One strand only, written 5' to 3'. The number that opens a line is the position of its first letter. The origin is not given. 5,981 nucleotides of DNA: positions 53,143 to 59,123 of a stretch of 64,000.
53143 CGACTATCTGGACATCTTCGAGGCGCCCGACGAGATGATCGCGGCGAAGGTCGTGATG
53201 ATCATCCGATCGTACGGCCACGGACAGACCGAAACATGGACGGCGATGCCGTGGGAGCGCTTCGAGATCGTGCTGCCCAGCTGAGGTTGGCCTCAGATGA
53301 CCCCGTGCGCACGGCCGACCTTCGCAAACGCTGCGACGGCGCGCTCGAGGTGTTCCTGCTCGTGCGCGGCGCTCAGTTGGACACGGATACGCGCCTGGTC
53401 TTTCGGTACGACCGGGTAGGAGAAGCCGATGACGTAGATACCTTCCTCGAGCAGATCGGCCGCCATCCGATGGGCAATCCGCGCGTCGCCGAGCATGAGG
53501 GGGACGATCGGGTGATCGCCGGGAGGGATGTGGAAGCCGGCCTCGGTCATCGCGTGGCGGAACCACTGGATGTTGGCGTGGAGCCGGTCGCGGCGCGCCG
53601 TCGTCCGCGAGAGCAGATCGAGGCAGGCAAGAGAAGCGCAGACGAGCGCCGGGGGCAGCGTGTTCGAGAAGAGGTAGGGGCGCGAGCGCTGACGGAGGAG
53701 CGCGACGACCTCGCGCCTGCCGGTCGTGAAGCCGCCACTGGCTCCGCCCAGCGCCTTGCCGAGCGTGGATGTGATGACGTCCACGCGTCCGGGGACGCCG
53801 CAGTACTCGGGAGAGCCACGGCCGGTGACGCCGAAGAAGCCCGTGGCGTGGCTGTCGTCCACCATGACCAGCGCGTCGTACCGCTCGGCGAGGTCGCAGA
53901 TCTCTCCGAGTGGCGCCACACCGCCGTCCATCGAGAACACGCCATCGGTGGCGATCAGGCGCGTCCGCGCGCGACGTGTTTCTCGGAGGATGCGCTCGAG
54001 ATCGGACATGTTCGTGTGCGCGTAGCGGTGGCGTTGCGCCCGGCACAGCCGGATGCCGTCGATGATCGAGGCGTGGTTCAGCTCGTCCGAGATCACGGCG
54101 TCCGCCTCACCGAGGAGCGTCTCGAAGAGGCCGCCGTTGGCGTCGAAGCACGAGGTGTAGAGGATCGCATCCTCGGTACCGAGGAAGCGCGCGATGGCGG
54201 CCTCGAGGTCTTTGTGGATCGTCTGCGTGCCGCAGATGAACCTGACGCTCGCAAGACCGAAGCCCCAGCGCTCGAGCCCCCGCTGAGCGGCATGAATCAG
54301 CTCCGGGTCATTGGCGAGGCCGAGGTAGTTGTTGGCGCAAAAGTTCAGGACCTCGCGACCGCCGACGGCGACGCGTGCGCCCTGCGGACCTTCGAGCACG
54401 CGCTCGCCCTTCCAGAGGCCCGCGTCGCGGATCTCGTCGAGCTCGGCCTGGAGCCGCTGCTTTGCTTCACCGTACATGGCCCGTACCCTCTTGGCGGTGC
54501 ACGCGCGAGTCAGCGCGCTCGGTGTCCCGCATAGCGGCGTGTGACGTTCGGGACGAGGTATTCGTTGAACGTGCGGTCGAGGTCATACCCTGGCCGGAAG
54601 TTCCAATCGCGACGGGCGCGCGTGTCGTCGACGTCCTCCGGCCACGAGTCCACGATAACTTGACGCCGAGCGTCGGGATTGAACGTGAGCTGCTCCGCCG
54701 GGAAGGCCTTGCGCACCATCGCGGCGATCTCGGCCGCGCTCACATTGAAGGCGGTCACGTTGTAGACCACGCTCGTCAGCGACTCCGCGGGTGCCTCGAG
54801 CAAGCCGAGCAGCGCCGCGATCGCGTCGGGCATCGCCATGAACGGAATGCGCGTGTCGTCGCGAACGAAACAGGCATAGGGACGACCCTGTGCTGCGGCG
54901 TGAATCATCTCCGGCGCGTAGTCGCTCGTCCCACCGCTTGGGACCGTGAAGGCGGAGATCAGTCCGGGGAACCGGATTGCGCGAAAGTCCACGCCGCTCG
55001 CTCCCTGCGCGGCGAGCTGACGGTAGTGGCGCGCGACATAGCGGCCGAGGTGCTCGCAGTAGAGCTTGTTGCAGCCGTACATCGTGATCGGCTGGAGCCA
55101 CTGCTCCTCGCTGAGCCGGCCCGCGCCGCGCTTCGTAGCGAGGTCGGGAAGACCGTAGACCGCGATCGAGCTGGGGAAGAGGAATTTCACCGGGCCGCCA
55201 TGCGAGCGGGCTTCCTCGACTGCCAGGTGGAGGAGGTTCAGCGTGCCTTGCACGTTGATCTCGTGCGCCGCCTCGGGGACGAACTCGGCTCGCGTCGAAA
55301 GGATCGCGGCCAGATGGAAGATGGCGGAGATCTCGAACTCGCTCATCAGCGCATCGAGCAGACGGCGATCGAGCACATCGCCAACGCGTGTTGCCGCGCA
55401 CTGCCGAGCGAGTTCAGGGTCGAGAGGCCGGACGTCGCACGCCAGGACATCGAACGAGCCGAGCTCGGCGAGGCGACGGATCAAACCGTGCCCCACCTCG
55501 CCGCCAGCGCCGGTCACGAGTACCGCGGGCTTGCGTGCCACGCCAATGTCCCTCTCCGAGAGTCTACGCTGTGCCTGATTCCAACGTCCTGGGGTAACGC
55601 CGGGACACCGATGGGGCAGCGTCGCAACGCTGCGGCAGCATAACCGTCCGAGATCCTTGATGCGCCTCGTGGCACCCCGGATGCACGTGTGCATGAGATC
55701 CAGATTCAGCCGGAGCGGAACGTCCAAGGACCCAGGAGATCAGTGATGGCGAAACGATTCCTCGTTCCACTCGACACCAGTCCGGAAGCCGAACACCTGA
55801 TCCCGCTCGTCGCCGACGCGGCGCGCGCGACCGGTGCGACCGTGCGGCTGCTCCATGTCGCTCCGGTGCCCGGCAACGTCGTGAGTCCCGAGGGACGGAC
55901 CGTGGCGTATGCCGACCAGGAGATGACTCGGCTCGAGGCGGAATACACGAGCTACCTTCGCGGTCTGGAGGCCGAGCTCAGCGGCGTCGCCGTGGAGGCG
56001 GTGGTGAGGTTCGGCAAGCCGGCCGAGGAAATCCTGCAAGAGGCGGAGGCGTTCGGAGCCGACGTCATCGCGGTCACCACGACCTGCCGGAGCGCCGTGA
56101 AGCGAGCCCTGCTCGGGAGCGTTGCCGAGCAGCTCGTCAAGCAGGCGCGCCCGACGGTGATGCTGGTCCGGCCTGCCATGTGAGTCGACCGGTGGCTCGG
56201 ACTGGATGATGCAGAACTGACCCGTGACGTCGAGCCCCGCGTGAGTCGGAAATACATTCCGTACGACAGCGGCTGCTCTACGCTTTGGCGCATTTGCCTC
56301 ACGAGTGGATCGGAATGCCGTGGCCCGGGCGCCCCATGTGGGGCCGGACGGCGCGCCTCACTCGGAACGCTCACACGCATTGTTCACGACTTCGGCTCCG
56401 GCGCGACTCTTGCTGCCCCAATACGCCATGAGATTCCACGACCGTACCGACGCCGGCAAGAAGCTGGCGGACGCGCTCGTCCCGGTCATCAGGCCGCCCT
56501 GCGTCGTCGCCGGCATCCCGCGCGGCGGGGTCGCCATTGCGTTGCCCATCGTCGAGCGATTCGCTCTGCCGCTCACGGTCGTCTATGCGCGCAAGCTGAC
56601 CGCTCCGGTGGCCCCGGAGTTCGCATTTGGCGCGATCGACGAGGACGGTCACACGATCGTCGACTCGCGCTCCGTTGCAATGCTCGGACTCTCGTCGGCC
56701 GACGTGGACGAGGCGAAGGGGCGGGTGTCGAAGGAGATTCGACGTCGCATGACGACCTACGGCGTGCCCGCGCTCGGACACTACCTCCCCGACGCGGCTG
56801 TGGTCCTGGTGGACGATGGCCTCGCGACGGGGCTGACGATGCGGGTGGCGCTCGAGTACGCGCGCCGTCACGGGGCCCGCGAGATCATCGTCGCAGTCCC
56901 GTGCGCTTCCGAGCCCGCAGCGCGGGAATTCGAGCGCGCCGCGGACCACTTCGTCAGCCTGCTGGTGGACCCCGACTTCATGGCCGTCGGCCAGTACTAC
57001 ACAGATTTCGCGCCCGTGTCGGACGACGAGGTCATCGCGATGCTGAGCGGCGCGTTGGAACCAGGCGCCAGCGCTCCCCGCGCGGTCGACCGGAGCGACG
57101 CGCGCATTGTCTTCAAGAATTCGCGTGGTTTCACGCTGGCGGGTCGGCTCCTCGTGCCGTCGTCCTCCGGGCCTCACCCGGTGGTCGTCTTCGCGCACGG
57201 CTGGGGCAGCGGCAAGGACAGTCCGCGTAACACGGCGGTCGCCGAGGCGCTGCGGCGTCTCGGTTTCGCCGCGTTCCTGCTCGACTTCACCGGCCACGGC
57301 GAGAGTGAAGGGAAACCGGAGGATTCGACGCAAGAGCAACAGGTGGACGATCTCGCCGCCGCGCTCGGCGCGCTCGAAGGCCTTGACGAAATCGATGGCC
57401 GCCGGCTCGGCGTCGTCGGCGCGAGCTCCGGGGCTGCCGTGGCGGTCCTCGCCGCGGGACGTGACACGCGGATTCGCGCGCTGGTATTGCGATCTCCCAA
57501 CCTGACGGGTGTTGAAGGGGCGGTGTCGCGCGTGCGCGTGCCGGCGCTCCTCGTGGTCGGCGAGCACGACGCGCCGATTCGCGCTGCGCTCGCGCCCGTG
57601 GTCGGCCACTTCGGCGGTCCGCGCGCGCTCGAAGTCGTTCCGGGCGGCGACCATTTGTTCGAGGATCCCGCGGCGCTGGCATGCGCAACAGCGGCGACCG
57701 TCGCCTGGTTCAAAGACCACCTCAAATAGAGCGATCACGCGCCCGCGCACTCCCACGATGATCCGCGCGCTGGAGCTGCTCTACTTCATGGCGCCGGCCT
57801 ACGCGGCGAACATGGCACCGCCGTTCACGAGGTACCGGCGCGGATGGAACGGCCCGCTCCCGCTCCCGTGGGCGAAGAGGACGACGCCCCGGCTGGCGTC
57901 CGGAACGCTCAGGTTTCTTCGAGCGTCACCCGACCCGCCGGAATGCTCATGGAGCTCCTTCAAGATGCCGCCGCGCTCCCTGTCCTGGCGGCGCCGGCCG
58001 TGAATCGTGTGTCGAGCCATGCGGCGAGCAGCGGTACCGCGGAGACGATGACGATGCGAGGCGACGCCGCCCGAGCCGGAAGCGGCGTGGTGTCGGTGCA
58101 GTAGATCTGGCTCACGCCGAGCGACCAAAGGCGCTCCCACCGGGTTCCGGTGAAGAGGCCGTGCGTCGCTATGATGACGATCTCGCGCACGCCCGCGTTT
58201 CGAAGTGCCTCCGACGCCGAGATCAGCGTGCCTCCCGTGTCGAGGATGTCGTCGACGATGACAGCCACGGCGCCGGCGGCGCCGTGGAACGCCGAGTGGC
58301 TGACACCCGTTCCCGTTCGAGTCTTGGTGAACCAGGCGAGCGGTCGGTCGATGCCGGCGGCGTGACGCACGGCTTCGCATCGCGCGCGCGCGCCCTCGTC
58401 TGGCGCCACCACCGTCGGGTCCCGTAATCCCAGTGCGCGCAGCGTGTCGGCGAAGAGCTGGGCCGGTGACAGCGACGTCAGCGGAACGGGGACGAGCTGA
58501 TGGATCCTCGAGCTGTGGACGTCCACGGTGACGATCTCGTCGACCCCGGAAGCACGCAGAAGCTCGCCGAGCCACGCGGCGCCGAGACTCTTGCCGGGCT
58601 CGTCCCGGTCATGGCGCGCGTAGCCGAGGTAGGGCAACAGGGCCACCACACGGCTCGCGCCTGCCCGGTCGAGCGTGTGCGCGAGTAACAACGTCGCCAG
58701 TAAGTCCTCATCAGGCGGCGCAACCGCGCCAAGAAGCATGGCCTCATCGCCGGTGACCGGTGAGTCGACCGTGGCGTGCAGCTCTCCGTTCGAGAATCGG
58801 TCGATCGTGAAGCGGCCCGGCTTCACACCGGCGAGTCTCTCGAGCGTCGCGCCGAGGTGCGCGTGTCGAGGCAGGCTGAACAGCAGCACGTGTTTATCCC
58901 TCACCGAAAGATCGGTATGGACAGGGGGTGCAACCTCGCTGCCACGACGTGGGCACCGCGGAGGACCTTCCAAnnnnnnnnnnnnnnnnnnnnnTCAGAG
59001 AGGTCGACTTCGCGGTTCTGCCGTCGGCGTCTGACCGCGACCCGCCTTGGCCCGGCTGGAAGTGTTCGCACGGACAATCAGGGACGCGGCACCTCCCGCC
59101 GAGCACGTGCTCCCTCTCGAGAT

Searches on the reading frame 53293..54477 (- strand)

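Call 13: search_protein_families(library=pfam, proteins=[window:53293-54477:-], max_evalue=0.001)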
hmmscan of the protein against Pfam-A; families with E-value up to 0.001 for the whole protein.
window:53293-54477:- (394 aa): 2 families
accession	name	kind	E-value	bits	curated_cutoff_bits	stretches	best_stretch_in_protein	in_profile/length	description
PF00155.27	Aminotran_1_2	-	5.5e-64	217.1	19.7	1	42-384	2-361/361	Aminotransferase class I and II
PF00266.25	Aminotran_5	-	0.00011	21.7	21.5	1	86-211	43-179/371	Aminotransferase class-V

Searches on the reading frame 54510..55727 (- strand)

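Call 14: search_protein_families(library=pfam, proteins=[window:54510-55727:-], max_evalue=0.001)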
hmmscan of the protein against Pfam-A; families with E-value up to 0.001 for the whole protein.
window:54510-55727:- (405 aa): 6 families
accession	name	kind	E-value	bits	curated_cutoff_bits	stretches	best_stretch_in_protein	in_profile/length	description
PF01370.27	Epimerase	-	1.2e-26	94.1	20.9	1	69-324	1-239/240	NAD dependent epimerase/dehydratase family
PF16363.11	GDP_Man_Dehyd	-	3.3e-17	63.4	27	1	70-239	1-175/332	GDP-mannose 4,6 dehydratase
PF04321.23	RmlD_sub_bind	-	6.4e-10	39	27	1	69-227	3-135/287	RmlD substrate binding domain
PF01073.25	3Beta_HSD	-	1.7e-09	37.6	22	1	70-172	1-106/280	3-beta hydroxysteroid dehydrogenase/isomerase family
PF02719.21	Polysacc_synt_2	-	2.4e-09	37.3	20.2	1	69-172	1-118/293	Polysaccharide biosynthesis protein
PF07993.18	NAD_binding_4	-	0.00042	20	20.1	0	132-187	88-137/258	Male sterility protein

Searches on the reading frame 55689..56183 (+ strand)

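Call 14: search_protein_families(library=pfam, proteins=[window:55689-56183:+], max_evalue=0.001)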
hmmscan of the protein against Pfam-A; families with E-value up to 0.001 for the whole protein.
window:55689-56183:+ (164 aa): 1 family
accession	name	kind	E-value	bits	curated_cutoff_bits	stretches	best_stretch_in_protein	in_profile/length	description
PF00582.32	Usp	-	1.5e-26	94.1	24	1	20-161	1-141/141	Universal stress protein family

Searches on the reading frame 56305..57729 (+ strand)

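Call 14: search_protein_families(library=pfam, proteins=[window:56305-57729:+], max_evalue=0.001)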
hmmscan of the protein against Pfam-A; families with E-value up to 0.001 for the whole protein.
window:56305-57729:+ (474 aa): 10 families
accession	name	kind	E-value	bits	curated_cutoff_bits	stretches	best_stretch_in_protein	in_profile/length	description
PF00156.33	Pribosyltran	-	2.6e-15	56.5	26.3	1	65-231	30-153/158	Phosphoribosyl transferase domain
PF12146.15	Hydrolase_4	-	2.3e-14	53.7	27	1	290-401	3-112/239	Serine aminopeptidase, S33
PF00561.26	Abhydrolase_1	-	2.6e-14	53.9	25.8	1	292-398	1-102/245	alpha/beta hydrolase fold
PF12697.13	Abhydrolase_6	-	1.8e-09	39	26.3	1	294-392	1-88/217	Alpha/beta hydrolase family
PF02129.25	Peptidase_S15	-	2.2e-09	37.9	23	1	275-398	2-128/262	X-Pro dipeptidyl-peptidase (S15 family)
PF05448.18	AXE1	-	3.1e-08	33.2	21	1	268-402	59-212/321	Acetyl xylan esterase (AXE1)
PF01738.24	DLH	-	9.9e-08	32.3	21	1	279-430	2-166/217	Dienelactone hydrolase family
PF12740.14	PETase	-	1.5e-06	28.3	28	1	359-472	118-232/263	PET hydrolase-like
PF20408.4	Abhydrolase_11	-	1.6e-05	25.2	27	1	292-452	3-167/193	Alpha/beta hydrolase domain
PF00326.27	Peptidase_S9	-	5.9e-05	23.1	22.6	0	315-396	9-95/213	Prolyl oligopeptidase family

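Call 39: search_protein_families(library=ncbifam, proteins=[window:56305-57729:+], max_evalue=0.001)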
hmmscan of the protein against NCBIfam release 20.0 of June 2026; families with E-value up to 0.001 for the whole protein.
window:56305-57729:+ (474 aa): 12 families
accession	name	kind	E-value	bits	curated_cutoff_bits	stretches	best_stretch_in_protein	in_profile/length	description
NF047920.1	lactonase_UilS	equivalog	2.7e-14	53.5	400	1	278-394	11-126/285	UilS family quorum-quenching N-acyl-homoserine lactonase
NF011457.0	PRK14875.1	equivalog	3e-08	33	307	1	286-399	125-232/372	acetoin dehydrogenase dihydrolipoyllysine-residue acetyltransferase subunit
NF051488.1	bifunc_PcaDC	exception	1.1e-07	31.4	390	1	291-396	12-109/375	bifunctional 3-oxoadipate enol-lactonase/4-carboxymuconolactone decarboxylase PcaDC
TIGR02427.1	protocat_pcaD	equivalog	2.9e-07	30.1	255.85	1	292-396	14-110/251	3-oxoadipate enol-lactonase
TIGR03100.1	hydr1_PEP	hypoth_equivalog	9.6e-07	28.4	168.45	1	308-399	44-133/274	hydrolase 1, exosortase A system-associated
TIGR01251.1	ribP_PPkin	subfamily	1.6e-05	24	113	1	163-213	210-262/309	ribose-phosphate diphosphokinase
TIGR03056.1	bchO_mg_che_rel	equivalog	1.8e-05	23.9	172.55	0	399-457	208-266/278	alpha/beta fold hydrolase BchO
NF045632.1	hydroxlase_HsaD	equivalog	7.3e-05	21.8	400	1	290-399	33-138/290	4,5:9,10-diseco-3-hydroxy-5,9,17-trioxoandrosta-1(10),2-diene-4-oate hydrolase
NF007857.0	PRK10566.1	equivalog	0.0002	21.2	201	1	289-392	25-133/249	esterase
TIGR03101.1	hydr2_PEP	hypoth_equivalog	0.00021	20.9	202.75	1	285-403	19-137/266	hydrolase 2, exosortase A system-associated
NF006605.0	PRK09162.1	equivalog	0.00075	18.9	181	0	161-222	96-156/183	hypoxanthine-guanine phosphoribosyltransferase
TIGR03695.1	menH_SHCHC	equivalog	0.00084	18.8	208.55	0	292-400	3-106/252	2-succinyl-6-hydroxy-2,4-cyclohexadiene-1-carboxylate synthase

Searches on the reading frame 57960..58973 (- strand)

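Call 14: search_protein_families(library=pfam, proteins=[window:57960-58973:-], max_evalue=0.001)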
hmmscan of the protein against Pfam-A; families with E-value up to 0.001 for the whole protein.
window:57960-58973:- (337 aa): 3 families
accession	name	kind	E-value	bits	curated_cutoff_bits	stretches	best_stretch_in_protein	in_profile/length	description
PF13793.12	Pribosyltran_N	-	6.1e-19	68.4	25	1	30-143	2-117/117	N-terminal domain of ribose phosphate pyrophosphokinase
PF00156.33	Pribosyltran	-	3.4e-11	43.1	26.3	1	173-270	18-123/158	Phosphoribosyl transferase domain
PF14572.12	Pribosyl_synth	-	4.2e-10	40.3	27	1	233-307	82-157/184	Phosphoribosyl synthetase-associated domain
